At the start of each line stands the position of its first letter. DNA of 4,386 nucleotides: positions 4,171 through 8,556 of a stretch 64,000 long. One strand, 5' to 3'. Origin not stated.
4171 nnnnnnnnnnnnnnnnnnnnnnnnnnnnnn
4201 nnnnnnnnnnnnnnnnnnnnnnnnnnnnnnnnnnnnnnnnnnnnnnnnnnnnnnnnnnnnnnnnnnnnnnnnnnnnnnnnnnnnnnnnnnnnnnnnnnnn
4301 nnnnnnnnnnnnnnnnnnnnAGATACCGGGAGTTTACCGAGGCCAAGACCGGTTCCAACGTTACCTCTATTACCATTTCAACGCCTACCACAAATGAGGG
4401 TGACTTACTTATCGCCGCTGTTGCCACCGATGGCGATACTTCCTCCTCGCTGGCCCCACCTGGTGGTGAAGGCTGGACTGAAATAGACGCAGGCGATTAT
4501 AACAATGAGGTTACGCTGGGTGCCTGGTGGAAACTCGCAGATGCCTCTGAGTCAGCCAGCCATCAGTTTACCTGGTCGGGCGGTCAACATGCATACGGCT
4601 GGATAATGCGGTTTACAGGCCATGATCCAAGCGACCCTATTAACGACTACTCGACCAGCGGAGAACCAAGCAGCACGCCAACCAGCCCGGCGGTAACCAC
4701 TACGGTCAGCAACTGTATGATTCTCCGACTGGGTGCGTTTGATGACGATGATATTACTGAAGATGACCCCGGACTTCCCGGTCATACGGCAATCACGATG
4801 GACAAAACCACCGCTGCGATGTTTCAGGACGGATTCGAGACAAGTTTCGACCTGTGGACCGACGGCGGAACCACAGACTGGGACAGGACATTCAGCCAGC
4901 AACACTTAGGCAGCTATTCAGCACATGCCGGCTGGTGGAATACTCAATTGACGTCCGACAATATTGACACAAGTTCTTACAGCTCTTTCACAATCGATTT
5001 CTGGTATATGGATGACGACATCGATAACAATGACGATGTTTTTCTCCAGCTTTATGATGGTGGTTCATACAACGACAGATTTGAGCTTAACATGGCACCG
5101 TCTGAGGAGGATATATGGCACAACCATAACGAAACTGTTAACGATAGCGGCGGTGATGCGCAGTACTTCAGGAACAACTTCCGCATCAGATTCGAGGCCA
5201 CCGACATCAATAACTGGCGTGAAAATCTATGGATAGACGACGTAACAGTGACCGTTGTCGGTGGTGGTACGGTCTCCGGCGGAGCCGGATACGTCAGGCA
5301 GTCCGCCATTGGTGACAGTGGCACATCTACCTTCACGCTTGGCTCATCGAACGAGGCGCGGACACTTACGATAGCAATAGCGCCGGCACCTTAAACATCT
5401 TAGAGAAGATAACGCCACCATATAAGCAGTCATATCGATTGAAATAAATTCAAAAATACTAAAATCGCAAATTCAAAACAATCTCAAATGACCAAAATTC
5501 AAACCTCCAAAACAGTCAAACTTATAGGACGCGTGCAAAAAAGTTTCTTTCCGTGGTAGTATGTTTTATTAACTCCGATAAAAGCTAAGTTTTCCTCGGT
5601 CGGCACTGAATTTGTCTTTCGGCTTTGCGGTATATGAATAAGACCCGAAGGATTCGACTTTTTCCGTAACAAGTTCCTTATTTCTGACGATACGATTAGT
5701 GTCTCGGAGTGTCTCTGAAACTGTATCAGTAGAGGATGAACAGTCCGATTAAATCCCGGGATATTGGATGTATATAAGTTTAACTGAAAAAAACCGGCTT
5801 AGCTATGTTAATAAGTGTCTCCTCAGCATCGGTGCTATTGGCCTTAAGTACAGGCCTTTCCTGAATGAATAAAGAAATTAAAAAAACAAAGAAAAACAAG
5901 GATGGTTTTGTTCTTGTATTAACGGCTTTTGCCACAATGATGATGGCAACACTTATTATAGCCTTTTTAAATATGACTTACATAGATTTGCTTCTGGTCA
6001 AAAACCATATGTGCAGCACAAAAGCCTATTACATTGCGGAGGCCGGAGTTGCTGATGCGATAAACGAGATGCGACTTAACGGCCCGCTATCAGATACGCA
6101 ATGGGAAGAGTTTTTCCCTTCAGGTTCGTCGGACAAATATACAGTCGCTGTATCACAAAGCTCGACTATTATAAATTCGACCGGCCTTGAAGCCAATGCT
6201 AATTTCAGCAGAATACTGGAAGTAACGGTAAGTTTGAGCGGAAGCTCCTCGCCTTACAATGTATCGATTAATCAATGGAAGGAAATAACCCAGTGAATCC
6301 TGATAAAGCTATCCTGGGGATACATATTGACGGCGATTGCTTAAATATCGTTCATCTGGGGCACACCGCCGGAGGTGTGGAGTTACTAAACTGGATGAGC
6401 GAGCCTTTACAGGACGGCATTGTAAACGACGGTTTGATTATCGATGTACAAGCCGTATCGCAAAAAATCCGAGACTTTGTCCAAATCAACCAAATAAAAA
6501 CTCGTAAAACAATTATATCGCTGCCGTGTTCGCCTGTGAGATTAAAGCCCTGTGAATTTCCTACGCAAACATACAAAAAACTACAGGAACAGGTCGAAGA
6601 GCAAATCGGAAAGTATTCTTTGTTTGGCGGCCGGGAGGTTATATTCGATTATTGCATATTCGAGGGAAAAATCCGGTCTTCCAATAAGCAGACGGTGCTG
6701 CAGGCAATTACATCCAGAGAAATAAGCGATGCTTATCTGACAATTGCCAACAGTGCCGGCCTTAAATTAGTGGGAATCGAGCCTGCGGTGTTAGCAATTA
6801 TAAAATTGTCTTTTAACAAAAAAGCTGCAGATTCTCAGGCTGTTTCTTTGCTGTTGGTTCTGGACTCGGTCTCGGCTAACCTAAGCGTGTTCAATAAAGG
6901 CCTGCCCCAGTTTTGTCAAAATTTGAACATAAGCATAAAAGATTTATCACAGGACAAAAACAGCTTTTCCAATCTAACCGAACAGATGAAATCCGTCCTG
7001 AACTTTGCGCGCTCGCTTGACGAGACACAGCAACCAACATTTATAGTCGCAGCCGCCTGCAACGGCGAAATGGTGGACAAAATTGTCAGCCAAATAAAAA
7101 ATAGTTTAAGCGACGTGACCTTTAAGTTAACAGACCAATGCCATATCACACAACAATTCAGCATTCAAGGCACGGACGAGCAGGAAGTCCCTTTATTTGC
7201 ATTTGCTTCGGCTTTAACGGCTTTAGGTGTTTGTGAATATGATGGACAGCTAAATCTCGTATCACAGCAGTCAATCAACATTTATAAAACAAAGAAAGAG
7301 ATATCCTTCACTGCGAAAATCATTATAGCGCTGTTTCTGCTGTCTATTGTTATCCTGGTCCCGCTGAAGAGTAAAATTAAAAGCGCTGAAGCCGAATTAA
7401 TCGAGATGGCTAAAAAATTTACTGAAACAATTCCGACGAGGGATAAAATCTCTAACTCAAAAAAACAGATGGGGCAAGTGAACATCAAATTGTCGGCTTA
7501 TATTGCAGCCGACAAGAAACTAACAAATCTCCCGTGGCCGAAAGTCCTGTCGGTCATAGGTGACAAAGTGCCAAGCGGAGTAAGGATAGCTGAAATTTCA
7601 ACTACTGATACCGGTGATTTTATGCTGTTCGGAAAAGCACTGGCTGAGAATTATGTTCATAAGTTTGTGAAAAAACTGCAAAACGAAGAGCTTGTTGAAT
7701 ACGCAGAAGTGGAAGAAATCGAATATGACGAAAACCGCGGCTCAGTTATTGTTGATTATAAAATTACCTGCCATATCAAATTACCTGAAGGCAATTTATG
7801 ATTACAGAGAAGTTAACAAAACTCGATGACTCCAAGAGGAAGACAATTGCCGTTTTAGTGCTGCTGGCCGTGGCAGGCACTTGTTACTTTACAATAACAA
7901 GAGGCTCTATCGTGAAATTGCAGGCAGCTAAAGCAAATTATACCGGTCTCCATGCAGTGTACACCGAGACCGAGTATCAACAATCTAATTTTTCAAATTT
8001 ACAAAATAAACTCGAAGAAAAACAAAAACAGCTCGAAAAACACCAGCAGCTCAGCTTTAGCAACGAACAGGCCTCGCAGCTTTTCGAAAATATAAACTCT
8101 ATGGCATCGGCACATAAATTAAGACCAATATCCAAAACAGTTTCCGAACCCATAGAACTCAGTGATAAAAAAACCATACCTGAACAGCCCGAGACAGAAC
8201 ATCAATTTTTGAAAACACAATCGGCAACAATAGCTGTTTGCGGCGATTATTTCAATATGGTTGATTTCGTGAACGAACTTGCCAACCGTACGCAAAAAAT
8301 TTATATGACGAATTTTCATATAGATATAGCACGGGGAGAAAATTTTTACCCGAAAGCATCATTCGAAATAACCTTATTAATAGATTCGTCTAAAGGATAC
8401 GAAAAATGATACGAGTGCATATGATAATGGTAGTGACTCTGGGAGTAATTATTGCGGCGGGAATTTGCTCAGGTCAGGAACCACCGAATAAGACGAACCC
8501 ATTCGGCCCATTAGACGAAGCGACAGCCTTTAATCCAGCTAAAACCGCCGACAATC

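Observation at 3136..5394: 752-aa pseudopilin with LamG lectin domain and a nested jelly-roll module in the GspJ position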

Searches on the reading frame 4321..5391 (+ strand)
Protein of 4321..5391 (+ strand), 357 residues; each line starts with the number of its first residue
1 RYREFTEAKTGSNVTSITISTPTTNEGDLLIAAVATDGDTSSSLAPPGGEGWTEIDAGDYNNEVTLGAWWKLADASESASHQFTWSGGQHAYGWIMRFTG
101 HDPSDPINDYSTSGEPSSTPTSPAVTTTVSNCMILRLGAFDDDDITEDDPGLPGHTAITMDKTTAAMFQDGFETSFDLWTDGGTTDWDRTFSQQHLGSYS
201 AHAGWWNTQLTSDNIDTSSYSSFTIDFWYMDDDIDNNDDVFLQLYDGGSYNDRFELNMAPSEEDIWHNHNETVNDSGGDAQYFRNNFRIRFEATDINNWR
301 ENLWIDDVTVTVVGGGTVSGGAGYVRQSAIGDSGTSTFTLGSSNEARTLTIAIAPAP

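Call 24: predict_structure(alignment_id=A1)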
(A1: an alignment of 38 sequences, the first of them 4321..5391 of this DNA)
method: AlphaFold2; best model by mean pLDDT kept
length: 357 residues; sequences in the alignment: 38
mean_pLDDT: 76.9   pTM: 0.59
mean pLDDT of the five models: 76.9, 74.0, 71.6, 67.9, 63.9
residues with pLDDT >= 90: 91; 70-90: 156; 50-70: 77; < 50: 33
segments of 3 or more residues with pLDDT < 50: 1-6, 111-115, 144-154, 156-161
pLDDT, mean of each block of 10 residues (from residue 1): 46 76 87 88 92 89 88 91 86 83 67 50 64 77 49 45 62 68 71 81 86 87 90 87 94 89 90 91 93 83 89 65 68 55 68 72
secondary structure, 60 per line:
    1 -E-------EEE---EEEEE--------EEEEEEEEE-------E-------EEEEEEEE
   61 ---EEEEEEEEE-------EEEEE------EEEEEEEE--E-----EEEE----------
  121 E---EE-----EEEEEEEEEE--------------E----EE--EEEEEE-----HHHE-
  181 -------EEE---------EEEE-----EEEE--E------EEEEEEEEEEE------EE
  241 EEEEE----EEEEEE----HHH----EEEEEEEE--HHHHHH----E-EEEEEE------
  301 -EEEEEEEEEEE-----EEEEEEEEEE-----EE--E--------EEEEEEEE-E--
elements in order: E10-12 E16-20 E29-37 E53-60 E64-72 E80-84 E91-98 E107-110 E132-141 E165-170 E188-190 E200-203 E209-212 E222-232 E239-245 E250-255 E267-274 H277-282 E289-294 E302-312 E318-327 E346-353
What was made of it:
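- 4327..4803 (+): N-terminal part of the conserved unnamed 'host' domain (aa 398-556, REFTEAK...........). AF2: beta strands, pLDDT 76-92 for model residues 11-100 (= aa 406-495) (call 24).
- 4822..5256 (+): Inserted jelly-roll module (aa 563-707, FQDGFE............), MAM/CBM-like, Asp/Asn/Trp-rich. AF2 block pLDDT 68-94 (mostly >=81), about 10 strands (call 24).
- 5275..5391 (+): C-terminal part of the host domain (aa 714-752, SGGAGY.............): two strands inferred to complete the domain after the insert. AF2 pLDDT only 55-72 (call 24).
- Checked: In the model it is a confident all-beta region (block pLDDT 68-94, mostly >=81) (call 24).
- The C part has pLDDT 55-72 and model coordinates could not be inspected (call 24).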

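Call 27: fold_search(model_id=the predicted structure, library=pdb)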
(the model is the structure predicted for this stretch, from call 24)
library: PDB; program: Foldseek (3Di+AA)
matches with E <= 10: 1230; with E <= 0.001: 20
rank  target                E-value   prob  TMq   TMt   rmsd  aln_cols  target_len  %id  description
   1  7lyu_A                3.4e-05  1.00  0.32  0.32  19.8       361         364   14  Reelin repeat 8 (released 2022-06-15)
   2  6qev_B                7.9e-05  0.99  0.26  0.09  14.3       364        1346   10  EngBF DARPin Fusion 4b B6 (released 2019-11-06)
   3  4xup_F                1.5e-04  1.00  0.31  0.34  15.1       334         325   11  Structure of the N-terminal CBM22-1-CBM22-2 tandem domain from Paenibacillus barcinonensis Xyn10C (released 2015-06-03)
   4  6a48                  1.6e-04  1.00  0.34  0.19  21.5       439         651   11  Crystal structure of reelin N-terminal region (released 2019-06-19)
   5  7lyu_B                2.0e-04  1.00  0.31  0.30  20.6       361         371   13  Reelin repeat 8 (released 2022-06-15)
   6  4xup_A                2.3e-04  1.00  0.32  0.34  12.5       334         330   11  Structure of the N-terminal CBM22-1-CBM22-2 tandem domain from Paenibacillus barcinonensis Xyn10C (released 2015-06-03)
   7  2zxq                  2.5e-04  0.98  0.26  0.10  14.9       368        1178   10  Crystal structure of endo-alpha-N-acetylgalactosaminidase from Bifidobacterium longum (EngBF) (released 2009-06-16)
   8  4xup_D                2.9e-04  1.00  0.30  0.33  15.2       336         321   11  Structure of the N-terminal CBM22-1-CBM22-2 tandem domain from Paenibacillus barcinonensis Xyn10C (released 2015-06-03)
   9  2e26_A                4.6e-04  1.00  0.33  0.17  23.5       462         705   11  Crystal structure of two repeat fragment of reelin (released 2007-05-22)
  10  2zex_A                5.2e-04  1.00  0.29  0.64   4.5       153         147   19  Family 16 carbohydrate binding module (released 2008-03-04)
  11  5b4x_C                5.2e-04  1.00  0.32  0.17  24.3       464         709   10  Crystal structure of the ApoER2 ectodomain in complex with the Reelin R56 fragment (released 2017-04-26)
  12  5a57                  6.9e-04  1.00  0.32  0.12  12.1       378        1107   10  The structure of GH101 from Streptococcus pneumoniae TIGR4 in complex with PUGT (released 2015-09-02)
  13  3a7q_A                6.9e-04  0.99  0.31  0.17  23.7       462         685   10  Structural basis for specific recognition of reelin by its receptors (released 2010-03-23)
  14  6vls_B                7.3e-04  0.96  0.24  0.10  21.2       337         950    9  Structure of C-terminal fragment of Vip3A toxin (released 2020-07-22)
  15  2zez_C                8.1e-04  1.00  0.27  0.62   4.3       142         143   12  Family 16 Carbohydrate Binding Module-2 (released 2008-03-25)
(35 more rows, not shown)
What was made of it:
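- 4822..5256 (+): Foldseek CBM16 TMt 0.64, CBM22, Eph LBD, MAM-containing enteropeptidase (call 27).
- On MAM / CBM4-9-16-22 galactose-binding-like jelly rolls (for the insert): Foldseek finds CBM16 (TMt 0.62-0.65, 142-155 aligned columns), CBM22, Eph LBD and reelin repeats at E 1e-5 to 1e-3 (call 27).
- Checked: Foldseek matches for the aa 396-752 model are CBM16/CBM22/Eph-LBD/MAM-type jelly rolls (call 27).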

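Call 33: find_related_loci(query=A1, collection=genome_contigs, flank=8000)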
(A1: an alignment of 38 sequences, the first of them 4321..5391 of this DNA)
Query A1 (357 aa) in genome_contigs; peptide patterns used: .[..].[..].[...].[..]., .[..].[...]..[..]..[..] (x = any residue, [..] = any of these).
118 stretches matched a pattern; 106 encode a relative of the query (tblastn E <= 1e-3); the best 80 are kept; 79 distinct loci.
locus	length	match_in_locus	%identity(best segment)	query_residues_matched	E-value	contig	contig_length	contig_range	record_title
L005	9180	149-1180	64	2-355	1e-135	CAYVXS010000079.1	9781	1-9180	MAG TPA_asm: uncultured Pirellulales bacterium isolate binchicken_co129_185 genome assembly, contig: NODE_22263_length_9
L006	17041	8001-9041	63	1-356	1e-132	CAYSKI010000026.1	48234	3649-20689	MAG TPA_asm: uncultured Pirellulales bacterium isolate binchicken_co89_445 genome assembly, contig: NODE_910_length_4823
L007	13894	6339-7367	62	2-355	2e-132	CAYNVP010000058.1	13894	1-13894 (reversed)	MAG TPA_asm: uncultured Pirellulales bacterium isolate SRP214966_co4_418 genome assembly, contig: NODE_4201_length_13894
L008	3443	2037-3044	68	26-356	1e-132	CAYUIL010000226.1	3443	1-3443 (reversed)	MAG TPA_asm: uncultured Pirellulales bacterium isolate binchicken_co34_208 genome assembly, contig: NODE_50723_length_34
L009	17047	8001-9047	59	1-356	1e-120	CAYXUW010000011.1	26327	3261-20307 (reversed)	MAG TPA_asm: uncultured Pirellulales bacterium isolate binchicken_co178_121 genome assembly, contig: NODE_2547_length_26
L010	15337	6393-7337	57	28-355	4e-114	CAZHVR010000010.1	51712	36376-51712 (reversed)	MAG TPA_asm: uncultured Pirellulales bacterium isolate SRP214966_co1_443 genome assembly, contig: NODE_795_length_51712_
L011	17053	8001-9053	58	1-356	3e-112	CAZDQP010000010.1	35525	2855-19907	MAG TPA_asm: uncultured Pirellulales bacterium isolate SRP323688_co1_236 genome assembly, contig: NODE_2165_length_35525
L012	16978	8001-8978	59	26-356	2e-108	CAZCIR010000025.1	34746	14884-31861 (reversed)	MAG TPA_asm: uncultured Pirellulales bacterium isolate binchicken_co34_225 genome assembly, contig: NODE_1749_length_347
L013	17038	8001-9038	48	8-355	6e-88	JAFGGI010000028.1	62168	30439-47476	MAG: Sedimentisphaerales bacterium isolate Zod_Metabat.1380 k87_5757520, whole genome shotgun sequence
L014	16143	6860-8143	71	2-355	1e-76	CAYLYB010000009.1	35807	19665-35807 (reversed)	MAG TPA_asm: uncultured Pirellulales bacterium isolate binchicken_co129_760 genome assembly, contig: NODE_2985_length_35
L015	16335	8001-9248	72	2-357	5e-76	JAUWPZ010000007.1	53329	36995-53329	MAG: Sedimentisphaerales bacterium isolate CSMAG_2489 CSMAG_2489_k141_893478_length_53329_cov_15.9938, whole genome shot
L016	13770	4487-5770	82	1-355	4e-75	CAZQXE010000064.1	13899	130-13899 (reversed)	MAG TPA_asm: uncultured Pirellulales bacterium isolate binchicken_co116_398 genome assembly, contig: NODE_4604_length_13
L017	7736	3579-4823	75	2-355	1e-74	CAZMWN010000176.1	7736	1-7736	MAG TPA_asm: uncultured Pirellulales bacterium isolate SRP214966_co5_345 genome assembly, contig: NODE_10019_length_7736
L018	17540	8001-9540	71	2-357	3e-73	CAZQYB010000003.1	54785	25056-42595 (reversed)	MAG TPA_asm: uncultured Pirellulales bacterium isolate SRP068000_co3_530 genome assembly, contig: NODE_198_length_54785_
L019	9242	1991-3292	41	1-357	2e-73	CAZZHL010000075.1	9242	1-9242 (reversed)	MAG TPA_asm: uncultured Pirellulales bacterium isolate binchicken_co34_270 genome assembly, contig: NODE_13167_length_92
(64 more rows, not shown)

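Call 51: fold_search(model_id=the predicted structure, library=viral)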
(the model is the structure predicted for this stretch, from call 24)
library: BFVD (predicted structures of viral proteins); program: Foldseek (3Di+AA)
matches with E <= 10: 1410; with E <= 0.001: 43
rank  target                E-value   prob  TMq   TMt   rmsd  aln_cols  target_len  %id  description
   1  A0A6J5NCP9            8.7e-10  1.00  0.35  0.14  19.0       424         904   12  Uncharacterized protein [uncultured Caudovirales phage]
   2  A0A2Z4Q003            2.6e-09  1.00  0.41  0.36  10.9       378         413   12  Uncharacterized protein [Escherichia phage phi G17]
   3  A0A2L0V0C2            6.4e-09  1.00  0.38  0.30  14.1       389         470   12  Uncharacterized protein [Agrobacterium phage Atu_ph07]
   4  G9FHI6                3.6e-06  1.00  0.42  0.13  22.7       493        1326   11  (no name in the UniProt tables at hand)
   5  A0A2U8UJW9            5.6e-06  1.00  0.30  0.32  26.1       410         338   16  (no name in the UniProt tables at hand)
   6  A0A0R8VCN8            8.9e-06  1.00  0.32  0.18  28.1       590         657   11  (no name in the UniProt tables at hand)
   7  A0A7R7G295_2          2.5e-05  1.00  0.31  0.14  21.4       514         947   10  (no name in the UniProt tables at hand)
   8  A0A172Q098            2.5e-05  0.82  0.17  0.07  21.2       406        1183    9  Structural protein [Acinetobacter phage vB_AbaM_ME3]
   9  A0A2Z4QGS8            4.1e-05  1.00  0.44  0.66  10.9       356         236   13  (no name in the UniProt tables at hand)
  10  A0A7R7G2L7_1          4.6e-05  1.00  0.26  0.09  24.0       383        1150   11  (no name in the UniProt tables at hand)
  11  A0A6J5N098            9.7e-05  1.00  0.33  0.44  18.8       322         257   12  Uncharacterized protein [uncultured Caudovirales phage]
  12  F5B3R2                1.0e-04  0.89  0.23  0.14  20.3       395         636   11  (no name in the UniProt tables at hand)
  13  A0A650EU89            1.2e-04  0.75  0.21  0.16  28.0       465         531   10  Capsid and scaffold protein [Lactococcus phage CHPC972]
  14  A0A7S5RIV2            1.8e-04  1.00  0.28  0.44  16.4       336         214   13  Uncharacterized protein [Rhizobium phage RHph_I1_6]
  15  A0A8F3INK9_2          1.8e-04  0.95  0.24  0.11  29.0       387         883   12  Minor tail protein [Arthrobacter phage SilentRX]
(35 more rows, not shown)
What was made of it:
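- The fold matches are non-catalytic beta-sandwich binding modules (calls 27, 51).
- Tried and rejected: The result was generic double beta-sandwich, CBM and phage tail-fibre-like matches (calls 27, 51).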

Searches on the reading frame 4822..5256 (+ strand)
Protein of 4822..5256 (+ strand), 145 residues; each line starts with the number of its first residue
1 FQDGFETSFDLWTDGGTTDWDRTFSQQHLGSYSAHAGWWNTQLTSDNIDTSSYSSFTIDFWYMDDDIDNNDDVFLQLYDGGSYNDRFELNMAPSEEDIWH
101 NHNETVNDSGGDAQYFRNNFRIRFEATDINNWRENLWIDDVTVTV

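Call 15: search_protein_families(library=pfam, proteins=[window:4822-5256:+], max_evalue=10)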
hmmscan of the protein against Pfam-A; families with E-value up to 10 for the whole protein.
seq(145 aa): 1 family
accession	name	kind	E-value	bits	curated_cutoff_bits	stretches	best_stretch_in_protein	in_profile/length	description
PF00629.30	MAM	-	0.0047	17.2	26.4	1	36-143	54-152/158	MAM domain, meprin/A5/mu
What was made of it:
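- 4822..5256 (+): Weak MAM hit (call 15).
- On MAM / CBM4-9-16-22 galactose-binding-like jelly rolls (for the insert): MAM 17.2 bits against a 26.4 cut-off (call 15).
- Checked: It gives a weak MAM hit (E=0.0047, 17.2 bits, below cut-off; call 15).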

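Call 50: search_protein_families(library=ncbifam, proteins=[window:4822-5256:+], max_evalue=10)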
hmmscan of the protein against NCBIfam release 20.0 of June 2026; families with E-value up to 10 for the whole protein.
seq(145 aa): 0 families

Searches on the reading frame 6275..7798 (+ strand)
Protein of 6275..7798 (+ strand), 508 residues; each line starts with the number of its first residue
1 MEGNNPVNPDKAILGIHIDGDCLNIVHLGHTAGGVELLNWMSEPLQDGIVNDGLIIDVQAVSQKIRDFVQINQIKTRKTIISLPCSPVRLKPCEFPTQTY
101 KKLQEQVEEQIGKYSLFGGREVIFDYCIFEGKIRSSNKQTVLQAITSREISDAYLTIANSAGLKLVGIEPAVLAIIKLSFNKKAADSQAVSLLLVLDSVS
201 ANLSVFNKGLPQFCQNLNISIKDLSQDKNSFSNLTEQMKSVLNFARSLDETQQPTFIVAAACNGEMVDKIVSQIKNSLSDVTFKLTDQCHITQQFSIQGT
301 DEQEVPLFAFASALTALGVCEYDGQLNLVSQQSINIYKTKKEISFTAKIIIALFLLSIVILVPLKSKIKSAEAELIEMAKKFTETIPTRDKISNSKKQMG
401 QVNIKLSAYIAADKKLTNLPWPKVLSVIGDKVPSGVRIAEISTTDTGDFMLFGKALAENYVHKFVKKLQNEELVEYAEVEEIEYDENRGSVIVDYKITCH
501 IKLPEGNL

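Call 3: search_protein_families(library=pfam, proteins=[window:6275-7798:+], max_evalue=0.01)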
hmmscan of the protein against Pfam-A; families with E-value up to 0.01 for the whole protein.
window:6275-7798:+ (508 aa): 2 families
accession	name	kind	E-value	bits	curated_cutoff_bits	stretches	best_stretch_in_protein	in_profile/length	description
PF11104.14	PilM_2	-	3.1e-12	46.5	27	1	15-191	1-180/340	Type IV pilus assembly protein PilM;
PF05137.18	PilN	-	3.4e-05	24.2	22.8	1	424-501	2-78/78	Fimbrial assembly protein (PilN)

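Call 4: search_protein_families(library=ncbifam, proteins=[window:6275-7798:+], max_evalue=0.01)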
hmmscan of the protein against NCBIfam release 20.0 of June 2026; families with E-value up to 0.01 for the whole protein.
window:6275-7798:+ (508 aa): 1 family
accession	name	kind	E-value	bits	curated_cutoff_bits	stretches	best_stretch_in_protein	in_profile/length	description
TIGR01175.1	pilM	subfamily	6e-22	78.1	133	1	12-275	4-272/348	type IV pilus assembly protein PilM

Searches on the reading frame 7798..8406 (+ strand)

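Call 3: search_protein_families(library=pfam, proteins=[window:7798-8406:+], max_evalue=0.01)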
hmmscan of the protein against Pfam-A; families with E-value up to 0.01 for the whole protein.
window:7798-8406:+ (203 aa): 1 family
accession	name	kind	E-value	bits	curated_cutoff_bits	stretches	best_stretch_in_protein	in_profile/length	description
PF04350.18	PilO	-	1.3e-05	25.8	22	1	41-180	1-126/145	Pilus assembly protein, PilO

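Call 4: search_protein_families(library=ncbifam, proteins=[window:7798-8406:+], max_evalue=0.01)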
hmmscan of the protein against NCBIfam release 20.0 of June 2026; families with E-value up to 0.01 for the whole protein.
window:7798-8406:+ (203 aa): 2 families
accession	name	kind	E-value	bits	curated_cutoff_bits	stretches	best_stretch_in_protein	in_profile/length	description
NF040576.1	T2SS_GspM_XpsM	equivalog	0.0028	17.3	60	1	16-117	2-106/180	type II secretion system protein GspM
NF003413.0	PRK04778.1-7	equivalog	0.004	15.6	556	1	51-148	362-458/564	septation ring formation regulator EzrA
